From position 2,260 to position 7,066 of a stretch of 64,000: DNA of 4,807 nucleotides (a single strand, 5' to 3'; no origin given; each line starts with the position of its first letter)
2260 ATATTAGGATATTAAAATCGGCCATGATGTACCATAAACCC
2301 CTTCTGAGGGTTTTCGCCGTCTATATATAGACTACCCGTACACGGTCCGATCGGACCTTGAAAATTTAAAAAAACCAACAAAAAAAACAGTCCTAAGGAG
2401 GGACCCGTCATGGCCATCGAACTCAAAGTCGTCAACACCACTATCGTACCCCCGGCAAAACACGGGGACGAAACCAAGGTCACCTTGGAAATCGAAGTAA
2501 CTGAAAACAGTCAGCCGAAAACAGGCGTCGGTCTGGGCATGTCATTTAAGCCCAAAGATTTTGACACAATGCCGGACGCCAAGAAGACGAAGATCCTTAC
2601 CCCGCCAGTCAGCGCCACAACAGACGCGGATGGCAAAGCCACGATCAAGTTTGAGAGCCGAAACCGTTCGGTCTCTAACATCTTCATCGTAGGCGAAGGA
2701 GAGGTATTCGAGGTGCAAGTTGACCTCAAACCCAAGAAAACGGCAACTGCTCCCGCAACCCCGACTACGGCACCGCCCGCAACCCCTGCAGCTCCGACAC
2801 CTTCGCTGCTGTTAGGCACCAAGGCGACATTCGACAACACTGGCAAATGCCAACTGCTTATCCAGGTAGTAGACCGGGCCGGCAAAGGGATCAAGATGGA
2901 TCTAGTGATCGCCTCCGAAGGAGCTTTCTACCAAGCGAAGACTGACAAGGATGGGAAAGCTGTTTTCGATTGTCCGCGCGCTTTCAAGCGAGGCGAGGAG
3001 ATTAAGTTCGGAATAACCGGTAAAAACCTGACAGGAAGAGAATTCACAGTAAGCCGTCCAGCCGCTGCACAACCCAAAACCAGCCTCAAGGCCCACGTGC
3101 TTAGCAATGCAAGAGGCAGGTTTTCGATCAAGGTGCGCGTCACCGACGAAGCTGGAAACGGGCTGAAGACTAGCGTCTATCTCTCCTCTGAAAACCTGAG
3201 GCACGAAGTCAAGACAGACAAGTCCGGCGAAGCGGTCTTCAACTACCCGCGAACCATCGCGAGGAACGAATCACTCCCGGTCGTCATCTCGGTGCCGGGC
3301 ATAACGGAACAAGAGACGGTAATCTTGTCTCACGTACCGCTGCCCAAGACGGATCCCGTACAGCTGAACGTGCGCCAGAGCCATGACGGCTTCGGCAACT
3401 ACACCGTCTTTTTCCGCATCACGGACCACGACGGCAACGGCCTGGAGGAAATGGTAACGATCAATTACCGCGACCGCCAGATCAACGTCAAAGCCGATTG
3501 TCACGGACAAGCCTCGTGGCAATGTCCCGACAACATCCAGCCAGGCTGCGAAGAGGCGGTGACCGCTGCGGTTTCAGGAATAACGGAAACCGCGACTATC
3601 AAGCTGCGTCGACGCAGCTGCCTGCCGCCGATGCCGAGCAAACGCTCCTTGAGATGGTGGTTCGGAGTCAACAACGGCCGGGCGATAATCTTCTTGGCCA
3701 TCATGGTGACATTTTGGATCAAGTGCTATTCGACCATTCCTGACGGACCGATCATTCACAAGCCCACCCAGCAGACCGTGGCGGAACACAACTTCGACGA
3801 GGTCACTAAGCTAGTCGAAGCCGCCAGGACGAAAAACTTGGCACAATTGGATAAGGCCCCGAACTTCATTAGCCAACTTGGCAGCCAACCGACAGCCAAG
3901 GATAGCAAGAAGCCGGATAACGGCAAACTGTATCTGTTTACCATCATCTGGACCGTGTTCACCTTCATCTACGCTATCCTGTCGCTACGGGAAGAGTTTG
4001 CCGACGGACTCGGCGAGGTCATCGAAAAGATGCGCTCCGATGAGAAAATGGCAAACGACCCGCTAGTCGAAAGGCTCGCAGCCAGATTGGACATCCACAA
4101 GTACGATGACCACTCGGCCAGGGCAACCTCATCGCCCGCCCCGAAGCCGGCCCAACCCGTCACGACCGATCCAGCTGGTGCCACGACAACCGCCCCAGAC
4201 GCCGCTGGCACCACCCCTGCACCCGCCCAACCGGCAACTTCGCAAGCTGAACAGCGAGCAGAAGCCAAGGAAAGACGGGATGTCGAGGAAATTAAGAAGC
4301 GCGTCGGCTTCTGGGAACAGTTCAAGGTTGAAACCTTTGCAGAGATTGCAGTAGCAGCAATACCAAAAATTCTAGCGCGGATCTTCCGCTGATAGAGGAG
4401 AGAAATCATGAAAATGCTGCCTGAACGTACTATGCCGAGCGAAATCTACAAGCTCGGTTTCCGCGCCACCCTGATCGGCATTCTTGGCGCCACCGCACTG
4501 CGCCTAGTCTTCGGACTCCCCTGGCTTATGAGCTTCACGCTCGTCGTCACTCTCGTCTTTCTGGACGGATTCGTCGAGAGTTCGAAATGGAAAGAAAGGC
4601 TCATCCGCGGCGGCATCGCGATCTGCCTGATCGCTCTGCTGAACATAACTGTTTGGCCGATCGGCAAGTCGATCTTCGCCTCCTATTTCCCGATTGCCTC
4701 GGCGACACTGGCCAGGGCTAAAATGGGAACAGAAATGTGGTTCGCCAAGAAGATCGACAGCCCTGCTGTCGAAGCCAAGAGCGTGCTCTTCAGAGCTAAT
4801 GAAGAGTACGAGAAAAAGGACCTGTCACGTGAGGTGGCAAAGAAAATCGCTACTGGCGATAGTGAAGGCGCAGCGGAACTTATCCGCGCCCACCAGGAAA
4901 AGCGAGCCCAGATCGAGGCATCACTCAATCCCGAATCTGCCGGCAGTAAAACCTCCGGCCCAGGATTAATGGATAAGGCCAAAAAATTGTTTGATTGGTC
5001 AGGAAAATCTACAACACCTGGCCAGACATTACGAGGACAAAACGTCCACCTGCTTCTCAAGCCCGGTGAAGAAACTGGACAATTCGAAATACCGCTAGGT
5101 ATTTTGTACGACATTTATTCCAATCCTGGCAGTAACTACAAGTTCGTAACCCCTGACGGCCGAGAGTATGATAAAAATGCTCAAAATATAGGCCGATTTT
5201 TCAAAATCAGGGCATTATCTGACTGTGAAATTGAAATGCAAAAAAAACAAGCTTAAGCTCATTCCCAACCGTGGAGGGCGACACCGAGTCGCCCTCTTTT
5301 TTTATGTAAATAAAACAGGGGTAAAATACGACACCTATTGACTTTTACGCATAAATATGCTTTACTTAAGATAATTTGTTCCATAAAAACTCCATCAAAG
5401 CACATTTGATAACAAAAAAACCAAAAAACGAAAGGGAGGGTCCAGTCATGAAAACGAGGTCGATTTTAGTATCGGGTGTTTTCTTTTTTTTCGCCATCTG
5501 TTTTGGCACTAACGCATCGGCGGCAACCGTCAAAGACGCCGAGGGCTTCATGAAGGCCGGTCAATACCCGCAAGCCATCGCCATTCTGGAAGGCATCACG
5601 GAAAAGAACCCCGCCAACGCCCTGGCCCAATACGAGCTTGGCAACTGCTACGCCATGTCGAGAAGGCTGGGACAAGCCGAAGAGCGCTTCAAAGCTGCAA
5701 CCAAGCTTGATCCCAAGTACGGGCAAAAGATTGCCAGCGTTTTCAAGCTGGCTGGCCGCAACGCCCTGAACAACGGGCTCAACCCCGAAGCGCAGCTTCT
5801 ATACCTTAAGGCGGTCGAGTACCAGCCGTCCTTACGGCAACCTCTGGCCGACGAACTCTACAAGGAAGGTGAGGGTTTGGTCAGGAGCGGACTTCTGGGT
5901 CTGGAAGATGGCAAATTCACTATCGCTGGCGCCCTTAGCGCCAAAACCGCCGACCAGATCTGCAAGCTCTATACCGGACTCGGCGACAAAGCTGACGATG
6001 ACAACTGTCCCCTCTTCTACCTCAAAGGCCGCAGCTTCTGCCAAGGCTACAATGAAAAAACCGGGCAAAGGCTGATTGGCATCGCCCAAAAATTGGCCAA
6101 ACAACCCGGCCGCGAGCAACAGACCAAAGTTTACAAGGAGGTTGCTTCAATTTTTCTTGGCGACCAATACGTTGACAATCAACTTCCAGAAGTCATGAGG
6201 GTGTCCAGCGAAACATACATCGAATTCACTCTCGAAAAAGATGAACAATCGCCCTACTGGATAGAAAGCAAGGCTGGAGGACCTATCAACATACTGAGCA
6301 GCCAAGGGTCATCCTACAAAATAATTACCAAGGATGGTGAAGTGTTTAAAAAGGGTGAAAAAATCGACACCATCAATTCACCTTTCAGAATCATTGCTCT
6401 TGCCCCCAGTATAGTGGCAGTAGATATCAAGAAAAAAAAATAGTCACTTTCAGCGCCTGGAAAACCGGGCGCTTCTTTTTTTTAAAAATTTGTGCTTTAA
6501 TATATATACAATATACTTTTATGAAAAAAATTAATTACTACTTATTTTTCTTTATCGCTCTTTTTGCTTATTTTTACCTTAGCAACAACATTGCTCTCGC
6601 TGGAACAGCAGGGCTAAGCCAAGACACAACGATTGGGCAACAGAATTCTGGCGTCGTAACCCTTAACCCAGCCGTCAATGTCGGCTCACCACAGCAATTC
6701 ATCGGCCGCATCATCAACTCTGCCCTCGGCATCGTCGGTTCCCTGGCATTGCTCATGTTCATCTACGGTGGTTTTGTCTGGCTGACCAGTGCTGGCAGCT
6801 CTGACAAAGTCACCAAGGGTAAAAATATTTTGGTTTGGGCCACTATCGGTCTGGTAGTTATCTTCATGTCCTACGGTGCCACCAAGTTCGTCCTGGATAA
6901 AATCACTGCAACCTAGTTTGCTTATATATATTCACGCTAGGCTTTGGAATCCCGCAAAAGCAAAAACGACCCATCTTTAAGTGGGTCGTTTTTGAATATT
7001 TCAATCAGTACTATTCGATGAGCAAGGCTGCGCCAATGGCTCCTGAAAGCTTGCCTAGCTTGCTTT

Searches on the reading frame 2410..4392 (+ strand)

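Call 7: search_protein_families(library=pfam, proteins=[window:2410-4392:+], max_evalue=0.01)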
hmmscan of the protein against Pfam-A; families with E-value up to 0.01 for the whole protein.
window:2410-4392:+ (660 aa): 6 families
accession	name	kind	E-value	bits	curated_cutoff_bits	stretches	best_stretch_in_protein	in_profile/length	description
PF02369.22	Big_1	-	2.2e-06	28.1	34.9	0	229-286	10-73/93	Bacterial Ig-like domain (group 1)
PF13620.12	CarboxypepD_reg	-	1.3e-05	25.9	32.3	0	239-321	1-79/82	Carboxypeptidase regulatory-like domain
PF24025.1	Ig_DR_A0283-like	-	5.7e-05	23.8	27.1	0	145-186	6-50/102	DR_A0283-like, Ig-like domain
PF11974.14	bMG3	-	7.2e-05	23.1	34.9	0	253-308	32-85/103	Bacterial alpha-2-macroglobulin MG3 domain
PF19077.6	Big_13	-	0.00051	20.9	27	0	234-255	73-94/102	Bacterial Ig-like domain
PF24107.1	DUF7382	-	0.01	16.2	27.4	0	144-185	17-63/65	Domain of unknown function (DUF7382)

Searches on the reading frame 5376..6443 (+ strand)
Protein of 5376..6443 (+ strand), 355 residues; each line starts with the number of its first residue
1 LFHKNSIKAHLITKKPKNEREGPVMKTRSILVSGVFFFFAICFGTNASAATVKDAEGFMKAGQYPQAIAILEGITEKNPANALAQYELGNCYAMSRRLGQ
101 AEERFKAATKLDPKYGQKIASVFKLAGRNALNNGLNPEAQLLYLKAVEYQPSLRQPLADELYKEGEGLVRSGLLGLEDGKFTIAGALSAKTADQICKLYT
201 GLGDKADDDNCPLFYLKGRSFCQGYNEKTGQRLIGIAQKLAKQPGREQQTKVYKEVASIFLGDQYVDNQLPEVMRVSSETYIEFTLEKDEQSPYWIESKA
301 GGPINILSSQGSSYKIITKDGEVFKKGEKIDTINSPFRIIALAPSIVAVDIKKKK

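Call 7: search_protein_families(library=pfam, proteins=[window:5376-6443:+], max_evalue=0.01)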
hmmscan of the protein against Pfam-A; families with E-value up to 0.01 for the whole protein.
window:5376-6443:+ (355 aa): 9 families
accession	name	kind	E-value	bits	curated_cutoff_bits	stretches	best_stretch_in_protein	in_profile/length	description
PF13432.12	TPR_16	-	4.5e-10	40.2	32.7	1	57-114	6-63/65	Tetratricopeptide repeat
PF14559.12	TPR_19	-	4.6e-10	40.1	25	1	59-114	2-57/68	Tetratricopeptide repeat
PF07719.23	TPR_2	-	4.4e-07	30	27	1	82-115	1-34/34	Tetratricopeptide repeat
PF13428.12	TPR_14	-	0.00013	22.8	23.5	0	57-90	10-43/44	Tetratricopeptide repeat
PF13414.12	TPR_11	-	0.00013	22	26.8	0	58-93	4-39/42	TPR repeat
PF13431.12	TPR_17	-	0.0015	19.1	24.4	0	75-102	6-33/34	Tetratricopeptide repeat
PF00637.26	Clathrin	-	0.0035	17.5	29.6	1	58-113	17-73/143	Region in Clathrin and VPS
PF00515.34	TPR_1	-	0.004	17.4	27.8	0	82-115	1-34/34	Tetratricopeptide repeat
PF13424.12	TPR_12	-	0.0081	16.8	30.1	0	65-112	27-75/77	Tetratricopeptide repeat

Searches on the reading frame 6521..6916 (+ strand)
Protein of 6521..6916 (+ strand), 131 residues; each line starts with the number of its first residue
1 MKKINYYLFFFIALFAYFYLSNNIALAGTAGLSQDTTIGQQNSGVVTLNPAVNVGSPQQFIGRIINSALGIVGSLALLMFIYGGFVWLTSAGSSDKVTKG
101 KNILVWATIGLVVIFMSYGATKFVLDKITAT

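Call 4: search_protein_families(library=pfam, proteins=[window:6521-6916:+], max_evalue=1)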
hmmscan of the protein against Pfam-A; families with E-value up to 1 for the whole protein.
window:6521-6916:+ (131 aa): 4 families
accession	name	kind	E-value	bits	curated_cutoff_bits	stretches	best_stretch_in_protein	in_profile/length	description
PF18895.5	T4SS_pilin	-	1.3e-11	44.8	26.6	1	55-116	3-63/71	Type IV secretion system pilin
PF04746.17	DUF575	-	0.014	16.1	25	1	59-101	7-49/101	Protein of unknown function (DUF575)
PF25471.1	TM_PetC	-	0.26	11.5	37.1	1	102-125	14-37/48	Iron-sulfur subunit PetC transmembrane anchor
PF14048.11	MBD_C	-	0.3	12.2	27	1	23-65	27-70/94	C-terminal domain of methyl-CpG binding protein 2 and 3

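Call 5: search_protein_families(library=ncbifam, proteins=[window:6521-6916:+], max_evalue=1)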
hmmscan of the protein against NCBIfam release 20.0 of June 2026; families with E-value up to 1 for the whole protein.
window:6521-6916:+ (131 aa): 1 family
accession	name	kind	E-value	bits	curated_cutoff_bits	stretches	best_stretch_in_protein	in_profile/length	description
NF045849.1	ICE_MMCAP2_0565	equivalog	3.7e-07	29.7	40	1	58-127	10-79/80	Mbov_0395 family pilin-like conjugal transfer protein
